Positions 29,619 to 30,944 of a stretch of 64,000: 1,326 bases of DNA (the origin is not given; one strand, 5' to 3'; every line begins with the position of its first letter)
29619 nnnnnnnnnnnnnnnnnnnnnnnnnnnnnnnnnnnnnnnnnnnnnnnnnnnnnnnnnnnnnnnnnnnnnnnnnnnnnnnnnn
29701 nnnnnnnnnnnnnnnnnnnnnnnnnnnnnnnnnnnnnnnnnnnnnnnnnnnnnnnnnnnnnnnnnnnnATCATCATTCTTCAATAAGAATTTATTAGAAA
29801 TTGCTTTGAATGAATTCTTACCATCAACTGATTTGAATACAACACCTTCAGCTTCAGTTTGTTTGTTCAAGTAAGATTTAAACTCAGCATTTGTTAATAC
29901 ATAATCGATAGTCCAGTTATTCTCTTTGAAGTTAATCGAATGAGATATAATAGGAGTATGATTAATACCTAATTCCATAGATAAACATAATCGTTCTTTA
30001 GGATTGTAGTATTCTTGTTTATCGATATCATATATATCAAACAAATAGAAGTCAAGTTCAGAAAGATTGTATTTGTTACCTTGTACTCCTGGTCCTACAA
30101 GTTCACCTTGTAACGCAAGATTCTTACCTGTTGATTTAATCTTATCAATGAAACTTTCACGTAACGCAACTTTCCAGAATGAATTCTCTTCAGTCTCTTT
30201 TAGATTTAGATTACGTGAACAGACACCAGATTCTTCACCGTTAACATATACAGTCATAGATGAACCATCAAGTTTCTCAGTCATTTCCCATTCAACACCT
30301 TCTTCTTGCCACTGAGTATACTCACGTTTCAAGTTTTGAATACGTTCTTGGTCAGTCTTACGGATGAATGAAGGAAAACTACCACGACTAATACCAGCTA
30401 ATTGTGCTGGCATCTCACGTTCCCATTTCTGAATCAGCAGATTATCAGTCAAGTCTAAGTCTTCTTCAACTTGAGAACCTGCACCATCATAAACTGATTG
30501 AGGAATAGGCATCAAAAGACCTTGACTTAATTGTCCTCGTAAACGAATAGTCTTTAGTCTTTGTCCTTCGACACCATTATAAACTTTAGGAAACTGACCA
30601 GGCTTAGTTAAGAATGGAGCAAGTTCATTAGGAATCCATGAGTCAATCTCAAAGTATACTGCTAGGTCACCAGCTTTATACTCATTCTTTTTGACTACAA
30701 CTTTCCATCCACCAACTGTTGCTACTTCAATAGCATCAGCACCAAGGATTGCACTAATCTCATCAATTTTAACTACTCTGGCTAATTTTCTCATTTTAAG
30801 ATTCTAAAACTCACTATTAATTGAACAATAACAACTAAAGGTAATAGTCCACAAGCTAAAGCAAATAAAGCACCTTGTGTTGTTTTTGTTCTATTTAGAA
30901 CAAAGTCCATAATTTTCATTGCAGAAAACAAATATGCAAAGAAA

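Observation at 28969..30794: Metallophosphoesterase plus RNA-ligase operon: candidate RNA (tRNA) repair cassette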

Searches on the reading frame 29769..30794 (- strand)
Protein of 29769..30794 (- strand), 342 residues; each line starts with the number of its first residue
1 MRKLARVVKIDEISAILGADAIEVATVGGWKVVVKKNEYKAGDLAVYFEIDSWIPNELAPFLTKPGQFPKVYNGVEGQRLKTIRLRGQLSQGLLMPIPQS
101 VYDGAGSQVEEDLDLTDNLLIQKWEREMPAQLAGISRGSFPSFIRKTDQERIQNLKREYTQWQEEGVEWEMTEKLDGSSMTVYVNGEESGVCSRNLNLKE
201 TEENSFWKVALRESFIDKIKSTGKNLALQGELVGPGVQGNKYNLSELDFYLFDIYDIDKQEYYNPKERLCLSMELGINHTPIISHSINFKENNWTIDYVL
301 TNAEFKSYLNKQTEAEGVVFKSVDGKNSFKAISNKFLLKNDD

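Call 3: search_protein_families(library=pfam, proteins=[window:29769-30794:-], max_evalue=0.1)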
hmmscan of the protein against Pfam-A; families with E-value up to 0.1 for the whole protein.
window:29769-30794:- (342 aa): 4 families
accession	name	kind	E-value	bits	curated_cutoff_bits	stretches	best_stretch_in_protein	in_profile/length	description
PF09414.15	RNA_ligase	-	4.1e-30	105.6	27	1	168-332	2-171/171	RNA ligase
PF21189.3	PHA02142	-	2.2e-29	102.2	27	1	4-97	1-92/92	PHA02142 OB-fold domain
PF01068.26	DNA_ligase_A_M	-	0.014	15.5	26.2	0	169-234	22-82/204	ATP dependent DNA ligase domain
PF25510.1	Ubiquitin_DCDC1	-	0.037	15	30.4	0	179-221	3-46/95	Doublecortin domain-containing protein 1-like, ubiquitin domain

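Call 4: search_protein_families(library=phrogs, proteins=[window:29769-30794:-], max_evalue=0.001)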
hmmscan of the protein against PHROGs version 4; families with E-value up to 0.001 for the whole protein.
window:29769-30794:- (342 aa): 2 families
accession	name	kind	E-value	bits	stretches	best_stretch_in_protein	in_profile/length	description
phrog_968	-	DNA, RNA and nucleotide metabolism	1.1e-96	325.2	1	1-342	7-394/398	RNA ligase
phrog_548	-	DNA, RNA and nucleotide metabolism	1.7e-18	67.9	1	140-330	6-220/341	RNA ligase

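Call 7: search_solved_structures(query=window:29769-30794:-, max_evalue=0.01, show_alignments=2)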
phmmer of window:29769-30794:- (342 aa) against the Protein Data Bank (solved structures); distinct sequences matched with E-value up to 0.01: 10.
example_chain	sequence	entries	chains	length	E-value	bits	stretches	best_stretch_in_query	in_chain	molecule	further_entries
5cot_A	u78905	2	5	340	1.4e-81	277.4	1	1-342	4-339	Naegleria gruberi RNA ligase | RNA ligase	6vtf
6vt8_A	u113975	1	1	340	9.7e-81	274.7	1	1-342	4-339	RNA Ligase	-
6vt9_A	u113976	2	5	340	9.7e-81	274.7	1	1-342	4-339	RNA ligase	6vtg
6vt0_A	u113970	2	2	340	9.8e-81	274.7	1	1-342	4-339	RNA Ligase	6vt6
6vt3_A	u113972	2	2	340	9.8e-81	274.7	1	1-342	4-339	RNA Ligase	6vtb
5cou_A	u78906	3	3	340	9.8e-81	274.7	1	1-342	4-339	Naegleria gruberi RNA ligase | RNA ligase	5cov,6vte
6vt4_A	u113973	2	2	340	9.9e-81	274.7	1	1-342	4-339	RNA Ligase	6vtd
6vt1_A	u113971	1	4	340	1.9e-80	273.8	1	1-342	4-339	RNA Ligase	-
6vt5_A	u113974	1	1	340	3.9e-80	272.7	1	2-342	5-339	RNA Ligase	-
2vug_A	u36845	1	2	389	2.7e-05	26.7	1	213-330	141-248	PAB1020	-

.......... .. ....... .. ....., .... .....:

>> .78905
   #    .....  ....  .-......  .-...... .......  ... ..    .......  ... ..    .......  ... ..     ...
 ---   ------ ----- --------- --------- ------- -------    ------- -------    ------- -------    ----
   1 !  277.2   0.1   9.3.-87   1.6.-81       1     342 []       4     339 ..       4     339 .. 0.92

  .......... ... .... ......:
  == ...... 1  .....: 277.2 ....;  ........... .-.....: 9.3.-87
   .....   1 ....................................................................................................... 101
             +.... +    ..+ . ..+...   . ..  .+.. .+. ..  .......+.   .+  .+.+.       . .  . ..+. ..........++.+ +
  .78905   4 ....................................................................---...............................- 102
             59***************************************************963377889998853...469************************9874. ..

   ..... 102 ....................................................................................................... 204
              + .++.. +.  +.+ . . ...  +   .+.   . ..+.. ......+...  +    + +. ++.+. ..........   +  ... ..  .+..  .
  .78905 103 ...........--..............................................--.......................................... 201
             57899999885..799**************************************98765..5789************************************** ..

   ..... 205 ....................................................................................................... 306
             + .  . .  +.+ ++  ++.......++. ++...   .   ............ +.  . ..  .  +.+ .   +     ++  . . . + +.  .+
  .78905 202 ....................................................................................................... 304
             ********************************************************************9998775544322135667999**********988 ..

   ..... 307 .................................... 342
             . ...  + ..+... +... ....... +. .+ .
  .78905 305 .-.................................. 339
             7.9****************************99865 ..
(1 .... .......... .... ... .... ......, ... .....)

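Call 11: search_dna_similar(query=window:29769-30794:-, collection=phages, mode=protein, max_rows=60)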
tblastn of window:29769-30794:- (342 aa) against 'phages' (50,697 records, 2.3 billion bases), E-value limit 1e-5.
Records with a match: 346; places in all: 346; records where one place covers at least 80% of the query: 333.
Best place of each record, by identity: <60% 346.
By first word of the organism name: Pseudomonas 219; Aeromonas 44; Erwinia 10; Sinorhizobium 7; Burkholderia 5; uncultured 5; Ralstonia 5; Xanthomonas 4; Salmonella 4; Yersinia 4; and 20 more.
By host as written in the record: Pseudomonas aeruginosa 75; Pseudomonas aeruginosa PAO1 26; - 25; Pseudomonas aeruginosa PAK 14; Aeromonas salmonicida 13; Aeromonas hydrophila BIOTECH 10089 11; Pseudomonas sp. 9; Pseudomonas syringae pv. porri LMG 28495 8; and 99 more.
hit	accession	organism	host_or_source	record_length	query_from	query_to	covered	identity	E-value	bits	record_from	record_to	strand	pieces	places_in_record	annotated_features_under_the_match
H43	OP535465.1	Synechococcus phage S-CREM1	Synechococcus sp. CB0101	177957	1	342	100%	50.8%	7e-101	331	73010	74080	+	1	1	RNA ligase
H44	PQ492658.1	Limnohabitans phage DC31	Limnohabitans sp. DCL3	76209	2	341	99%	48.7%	3e-89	298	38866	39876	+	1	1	hypothetical protein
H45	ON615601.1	Synechococcus phage BUCT-ZZ01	Synechococcus elongatus PCC 7942 = ...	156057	2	342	100%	48.5%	7e-101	331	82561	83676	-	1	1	hypothetical protein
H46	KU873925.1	Pseudomonas phage pf16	Pseudomonas putida PpG1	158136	2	339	99%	45.0%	5e-84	282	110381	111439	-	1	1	hypothetical protein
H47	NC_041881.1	Pseudomonas phage pf16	Pseudomonas putida PpG1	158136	2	339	99%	45.0%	5e-84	282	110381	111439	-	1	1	RNA ligase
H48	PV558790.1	Variovorax phage V45v66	Variovorax sp. SCN45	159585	1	340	99%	44.4%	3e-78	266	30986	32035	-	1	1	record has no annotation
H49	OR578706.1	Microcoleus phage My-WqHQDG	river water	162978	1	338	99%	43.4%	6e-68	236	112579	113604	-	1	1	RNA ligase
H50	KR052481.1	Sinorhizobium phage phiM19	Sinorhizobium meliloti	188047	2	342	100%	41.1%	2e-67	235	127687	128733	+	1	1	2'-5' RNA ligase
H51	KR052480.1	Sinorhizobium phage phiM7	Sinorhizobium meliloti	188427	2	342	100%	41.1%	2e-67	235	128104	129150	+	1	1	RNA ligase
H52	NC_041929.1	Sinorhizobium phage phiM7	Sinorhizobium meliloti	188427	2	342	100%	41.1%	2e-67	235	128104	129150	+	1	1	RNA ligase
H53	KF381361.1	Sinorhizobium phage phiM12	Sinorhizobium meliloti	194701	2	342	100%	41.1%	2e-67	235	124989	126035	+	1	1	putative RNA ligase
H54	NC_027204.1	Sinorhizobium phage phiM12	Sinorhizobium meliloti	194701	2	342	100%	41.1%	2e-67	235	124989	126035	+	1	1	RNA ligase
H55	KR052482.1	Sinorhizobium phage phiN3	Sinorhizobium meliloti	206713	2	342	100%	41.1%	2e-67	235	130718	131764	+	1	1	RNA ligase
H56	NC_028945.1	Sinorhizobium phage phiN3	Sinorhizobium meliloti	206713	2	342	100%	41.1%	2e-67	235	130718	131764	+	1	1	RNA ligase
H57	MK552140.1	Burkholderia phage BcepSaruman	Burkholderia cenocepacia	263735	2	340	99%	41.0%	1e-74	255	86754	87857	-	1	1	putative RNA ligase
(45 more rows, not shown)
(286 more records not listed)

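Call 12: get_annotated_region(hit=H43, flank=5000)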
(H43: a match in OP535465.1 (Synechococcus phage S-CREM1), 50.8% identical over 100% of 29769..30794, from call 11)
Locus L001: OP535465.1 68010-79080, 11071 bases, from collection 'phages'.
description: Synechococcus phage S-CREM1, complete genome.
organism: Synechococcus phage S-CREM1 (NCBI taxid 2982919)
taxonomy: Viruses; Duplodnaviria; Heunggongvirae; Uroviricota; Caudoviricetes; Kyanoviridae
host: Synechococcus sp. CB0101; source: -; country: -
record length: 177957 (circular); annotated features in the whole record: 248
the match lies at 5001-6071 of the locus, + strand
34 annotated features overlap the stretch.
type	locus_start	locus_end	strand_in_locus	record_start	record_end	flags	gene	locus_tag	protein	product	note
CDS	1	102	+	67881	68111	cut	-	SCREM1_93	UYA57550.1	hypothetical protein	-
CDS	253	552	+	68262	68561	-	-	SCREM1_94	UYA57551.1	hypothetical protein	-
CDS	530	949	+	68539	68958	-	-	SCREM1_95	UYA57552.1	hypothetical protein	-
CDS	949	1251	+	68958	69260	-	-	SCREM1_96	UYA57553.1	hypothetical protein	-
CDS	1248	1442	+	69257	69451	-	-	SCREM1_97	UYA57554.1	hypothetical protein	-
CDS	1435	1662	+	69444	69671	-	-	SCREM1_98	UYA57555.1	high potential iron protein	-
CDS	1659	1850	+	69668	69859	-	-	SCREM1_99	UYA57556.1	hypothetical protein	-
CDS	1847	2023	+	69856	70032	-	-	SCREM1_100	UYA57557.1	hypothetical protein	-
CDS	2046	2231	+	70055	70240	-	-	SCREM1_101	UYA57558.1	hypothetical protein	-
CDS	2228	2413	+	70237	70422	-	-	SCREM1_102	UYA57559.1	hypothetical protein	-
CDS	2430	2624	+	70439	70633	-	-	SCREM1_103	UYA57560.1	hypothetical protein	-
CDS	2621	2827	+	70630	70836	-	-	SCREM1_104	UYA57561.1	hypothetical protein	-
CDS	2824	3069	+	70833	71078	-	-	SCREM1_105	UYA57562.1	hypothetical protein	-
CDS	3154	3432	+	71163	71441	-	-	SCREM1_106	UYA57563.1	antitoxin peptide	Tac antitoxin peptide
CDS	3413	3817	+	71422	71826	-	-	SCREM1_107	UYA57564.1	hypothetical protein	-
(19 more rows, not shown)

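Call 13: get_annotated_region(hit=H44, flank=5000)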
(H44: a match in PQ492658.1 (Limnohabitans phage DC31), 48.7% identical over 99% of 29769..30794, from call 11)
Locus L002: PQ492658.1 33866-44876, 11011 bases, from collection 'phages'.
description: Limnohabitans phage DC31, complete genome.
organism: Limnohabitans phage DC31 (NCBI taxid 2883572)
taxonomy: Viruses; Duplodnaviria; Heunggongvirae; Uroviricota; Caudoviricetes; Pakpunavirus
host: Limnohabitans sp. DCL3; source: freshwater; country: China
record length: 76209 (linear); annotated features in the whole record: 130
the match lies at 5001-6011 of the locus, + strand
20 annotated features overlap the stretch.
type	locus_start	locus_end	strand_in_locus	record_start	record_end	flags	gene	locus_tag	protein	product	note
CDS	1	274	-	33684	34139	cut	-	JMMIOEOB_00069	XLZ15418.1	deoxycytidylate deaminase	CD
CDS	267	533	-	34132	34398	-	-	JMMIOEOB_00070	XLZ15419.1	hypothetical protein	-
CDS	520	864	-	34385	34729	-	-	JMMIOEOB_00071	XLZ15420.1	hypothetical protein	-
CDS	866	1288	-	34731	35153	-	-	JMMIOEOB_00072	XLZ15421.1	hypothetical protein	-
CDS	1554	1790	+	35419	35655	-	-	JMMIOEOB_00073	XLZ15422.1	hypothetical protein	-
CDS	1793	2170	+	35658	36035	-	-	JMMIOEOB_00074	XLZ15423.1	hypothetical protein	-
CDS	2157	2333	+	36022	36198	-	-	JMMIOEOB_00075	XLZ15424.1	hypothetical protein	-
CDS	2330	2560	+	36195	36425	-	-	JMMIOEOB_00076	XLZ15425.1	hypothetical protein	-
CDS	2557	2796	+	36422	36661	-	-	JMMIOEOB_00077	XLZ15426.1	hypothetical protein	-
CDS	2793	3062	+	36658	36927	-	-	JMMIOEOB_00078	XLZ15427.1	hypothetical protein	-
CDS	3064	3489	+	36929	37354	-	-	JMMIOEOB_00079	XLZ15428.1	hypothetical protein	-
CDS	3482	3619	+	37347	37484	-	-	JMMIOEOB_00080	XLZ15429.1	hypothetical protein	-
CDS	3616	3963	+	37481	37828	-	-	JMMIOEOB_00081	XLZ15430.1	hypothetical protein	-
CDS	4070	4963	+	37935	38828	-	-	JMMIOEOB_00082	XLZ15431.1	hypothetical protein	-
CDS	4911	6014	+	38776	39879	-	-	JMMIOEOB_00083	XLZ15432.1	hypothetical protein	-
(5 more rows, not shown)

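Call 14: get_annotated_region(hit=H47, flank=5000)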
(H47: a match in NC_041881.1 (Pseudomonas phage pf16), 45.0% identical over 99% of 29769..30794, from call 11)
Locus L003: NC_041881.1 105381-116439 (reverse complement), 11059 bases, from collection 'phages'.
description: Pseudomonas phage pf16, complete genome.
organism: Pseudomonas phage pf16 (NCBI taxid 1815630)
taxonomy: Viruses; Duplodnaviria; Heunggongvirae; Uroviricota; Caudoviricetes; Chakrabartyvirus; Chakrabartyvirus pf16
host: Pseudomonas putida PpG1; source: -; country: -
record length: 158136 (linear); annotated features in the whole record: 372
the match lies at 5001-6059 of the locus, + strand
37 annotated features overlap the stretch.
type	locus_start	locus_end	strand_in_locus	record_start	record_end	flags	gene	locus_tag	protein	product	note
CDS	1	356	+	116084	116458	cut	-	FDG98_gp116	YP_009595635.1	hypothetical protein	pf16_gp182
CDS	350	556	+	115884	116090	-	-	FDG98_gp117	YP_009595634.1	hypothetical protein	pf16_gp181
CDS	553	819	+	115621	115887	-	-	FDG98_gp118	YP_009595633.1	hypothetical protein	pf16_gp180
CDS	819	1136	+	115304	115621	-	-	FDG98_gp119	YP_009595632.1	HTH DNA binding protein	pf16_gp179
CDS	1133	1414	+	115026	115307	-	-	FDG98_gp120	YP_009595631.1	thioredoxin domain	pf16_gp178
CDS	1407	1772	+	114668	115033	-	-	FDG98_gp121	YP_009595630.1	hypothetical protein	pf16_gp177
CDS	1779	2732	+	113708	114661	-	-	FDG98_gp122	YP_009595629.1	hypothetical protein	pf16_gp176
regulatory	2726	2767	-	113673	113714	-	-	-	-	terminator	Rho independent transcriptional terminator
regulatory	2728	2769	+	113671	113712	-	-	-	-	terminator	Rho independent transcriptional terminator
regulatory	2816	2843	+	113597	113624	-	-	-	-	promoter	putative phage specific promoter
CDS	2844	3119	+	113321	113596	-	-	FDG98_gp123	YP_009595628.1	hypothetical protein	pf16_gp175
regulatory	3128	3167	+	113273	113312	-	-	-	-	terminator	Rho independent transcriptional terminator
CDS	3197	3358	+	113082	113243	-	-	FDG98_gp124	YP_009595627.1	hypothetical protein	pf16_gp174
regulatory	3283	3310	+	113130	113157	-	-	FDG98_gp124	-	promoter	putative phage specific promoter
CDS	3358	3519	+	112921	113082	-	-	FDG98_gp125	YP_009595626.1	hypothetical protein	pf16_gp173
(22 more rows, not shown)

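Call 15: find_related_loci(query=window:29769-30794:-, collection=viral_contigs, flank=6000)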
Query window:29769-30794:- (342 aa) in viral_contigs; peptide patterns used: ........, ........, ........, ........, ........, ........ (x = any residue, [..] = any of these).
104 stretches matched a pattern; 100 encode a relative of the query (tblastn E <= 1e-3); the best 80 are kept; 80 distinct loci.
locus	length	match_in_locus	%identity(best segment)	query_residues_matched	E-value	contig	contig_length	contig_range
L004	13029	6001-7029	57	1-338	5e-116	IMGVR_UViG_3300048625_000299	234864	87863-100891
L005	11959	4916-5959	55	1-338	2e-115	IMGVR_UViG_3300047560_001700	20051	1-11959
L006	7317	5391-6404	56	1-338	3e-115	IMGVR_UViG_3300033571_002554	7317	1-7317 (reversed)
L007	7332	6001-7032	54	1-342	3e-113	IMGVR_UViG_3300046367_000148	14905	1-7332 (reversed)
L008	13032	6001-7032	54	1-342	3e-113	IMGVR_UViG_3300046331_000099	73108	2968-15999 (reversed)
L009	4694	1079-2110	54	1-342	7e-114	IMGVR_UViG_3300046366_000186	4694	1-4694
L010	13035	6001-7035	54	1-338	1e-112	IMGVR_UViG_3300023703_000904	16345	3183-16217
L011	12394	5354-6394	53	1-338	8e-112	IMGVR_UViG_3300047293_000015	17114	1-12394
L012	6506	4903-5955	54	1-338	6e-112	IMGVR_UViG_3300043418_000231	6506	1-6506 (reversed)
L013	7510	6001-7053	54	1-338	6e-112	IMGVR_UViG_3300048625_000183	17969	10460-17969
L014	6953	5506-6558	53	1-339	7e-112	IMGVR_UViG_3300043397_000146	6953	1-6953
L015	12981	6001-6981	54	1-338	1e-111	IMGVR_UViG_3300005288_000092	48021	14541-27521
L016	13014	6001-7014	55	1-338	1e-111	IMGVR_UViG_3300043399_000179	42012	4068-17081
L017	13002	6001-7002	54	1-338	9e-111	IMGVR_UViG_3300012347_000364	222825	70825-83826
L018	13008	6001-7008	55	1-342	9e-111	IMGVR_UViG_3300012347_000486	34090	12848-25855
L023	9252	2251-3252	53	1-338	6e-108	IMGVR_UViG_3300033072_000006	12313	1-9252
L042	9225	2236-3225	52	1-341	2e-103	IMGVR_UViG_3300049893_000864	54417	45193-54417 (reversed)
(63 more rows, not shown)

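Call 26: search_protein_families(library=ncbifam, proteins=[window:29769-30794:-], max_evalue=0.01)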
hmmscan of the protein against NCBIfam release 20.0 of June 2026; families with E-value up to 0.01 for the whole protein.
window:29769-30794:- (342 aa): 3 families
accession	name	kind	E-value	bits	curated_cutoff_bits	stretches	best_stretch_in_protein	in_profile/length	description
TIGR02306.1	RNA_lig_DRB0094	equivalog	2.8e-59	200.7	151.15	1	5-339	3-341/341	RNA ligase (ATP)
TIGR02307.1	RNA_lig_RNL2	equivalog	4.3e-05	23.2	197.15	1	168-256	26-125/326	RNA ligase, Rnl2 family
TIGR01209.1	TIGR01209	hypoth_equivalog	5.4e-05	22.2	136.9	1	222-329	129-233/375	RNA ligase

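Call 36: search_protein_families(library=padloc, proteins=[window:29769-30794:-], max_evalue=0.01)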
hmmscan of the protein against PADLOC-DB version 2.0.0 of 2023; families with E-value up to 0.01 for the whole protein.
window:29769-30794:- (342 aa): 0 families

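Call 66: find_related_loci(query=A2, collection=genome_contigs, flank=6000)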
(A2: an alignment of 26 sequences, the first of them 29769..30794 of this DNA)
Query A2 (342 aa) in genome_contigs; peptide patterns used: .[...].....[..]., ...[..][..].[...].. (x = any residue, [..] = any of these).
277 stretches matched a pattern; 268 encode a relative of the query (tblastn E <= 1e-3); the best 80 are kept; 80 distinct loci.
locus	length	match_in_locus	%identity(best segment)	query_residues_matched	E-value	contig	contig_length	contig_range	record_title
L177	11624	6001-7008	54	1-340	8e-110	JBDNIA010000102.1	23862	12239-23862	MAG: Crocinitomicaceae bacterium isolate concoct.5.WLB k141_247133, whole genome shotgun sequence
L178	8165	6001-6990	53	1-338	1e-107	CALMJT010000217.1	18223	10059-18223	MAG TPA_asm: uncultured Alteromonadales bacterium isolate SRR7346984_bin.18_CONCOCT_v1.1_MAG genome assembly, contig: ER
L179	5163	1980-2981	52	1-341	3e-107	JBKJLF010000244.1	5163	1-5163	MAG: Burkholderiaceae bacterium isolate ant_bin.273 k117_2121610, whole genome shotgun sequence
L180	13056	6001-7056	52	1-342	8e-107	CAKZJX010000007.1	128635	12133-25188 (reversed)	MAG TPA_asm: uncultured Anaerolineae bacterium isolate SRR5214706_bin.105_CONCOCT_v1.1_MAG genome assembly, contig: ERZ1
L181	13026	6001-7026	48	1-340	4e-97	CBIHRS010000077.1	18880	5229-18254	MAG TPA_asm: uncultured bacterium isolate SRR18156198_binner12_Refined_28 genome assembly, contig: ERZ27336860.742, whol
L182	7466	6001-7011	47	2-340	7e-95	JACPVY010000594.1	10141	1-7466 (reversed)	MAG: Burkholderiales bacterium isolate NC_groundwater_797_Pr6_B-0.1um_51_7 kurt_kritikos_18_scaffold_8113, whole genome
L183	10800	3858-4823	47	2-339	8e-95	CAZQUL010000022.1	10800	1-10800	MAG TPA_asm: uncultured Gammaproteobacteria bacterium isolate SRP257259_co1_238 genome assembly, contig: NODE_8979_lengt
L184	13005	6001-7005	51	2-341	2e-93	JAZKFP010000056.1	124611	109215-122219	MAG: Pseudomonadota bacterium isolate DC_RB_04_SPN110320-bin007_1 DCRB04SPN_B007_1_000000000056, whole genome shotgun se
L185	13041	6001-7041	47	1-341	2e-92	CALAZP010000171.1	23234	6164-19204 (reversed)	MAG TPA_asm: uncultured Saprospirales bacterium isolate ERR1995204_bin.119_CONCOCT_v1.1_MAG genome assembly, contig: ERZ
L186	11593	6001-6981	48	1-338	4e-92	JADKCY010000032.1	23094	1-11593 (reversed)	MAG: Lysobacterales bacterium isolate OdNE_18-Q3-R46-58_MAXAC.230 tig00039898-10-230260, whole genome shotgun sequence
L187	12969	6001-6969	49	1-338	9e-91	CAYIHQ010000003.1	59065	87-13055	MAG TPA_asm: uncultured Ignavibacteriaceae bacterium isolate ERP119705_co22_105 genome assembly, contig: NODE_293_length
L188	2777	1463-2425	47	2-338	5e-93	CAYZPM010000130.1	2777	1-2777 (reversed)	MAG TPA_asm: uncultured Gallionellaceae bacterium isolate binchicken_co162_43 genome assembly, contig: NODE_127457_lengt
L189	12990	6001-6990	48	1-339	7e-90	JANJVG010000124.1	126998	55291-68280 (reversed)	MAG: Burkholderiaceae bacterium isolate RC261_metabat.bin.1 RC261_k141_29466, whole genome shotgun sequence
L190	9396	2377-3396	45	1-340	2e-89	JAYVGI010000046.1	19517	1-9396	MAG: Polaromonas sp. isolate GL46_Up_concoct_171 GL46_Up_concoct_171_45, whole genome shotgun sequence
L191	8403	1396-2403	47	1-342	2e-88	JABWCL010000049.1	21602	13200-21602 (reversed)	MAG: Ignavibacteriaceae bacterium isolate MAG_55 scaffold_2471, whole genome shotgun sequence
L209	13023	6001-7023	46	1-342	1e-84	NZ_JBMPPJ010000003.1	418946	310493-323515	Undibacterium sp. TC9W NODE_3_length_418946_cov_34.388483, whole genome shotgun sequence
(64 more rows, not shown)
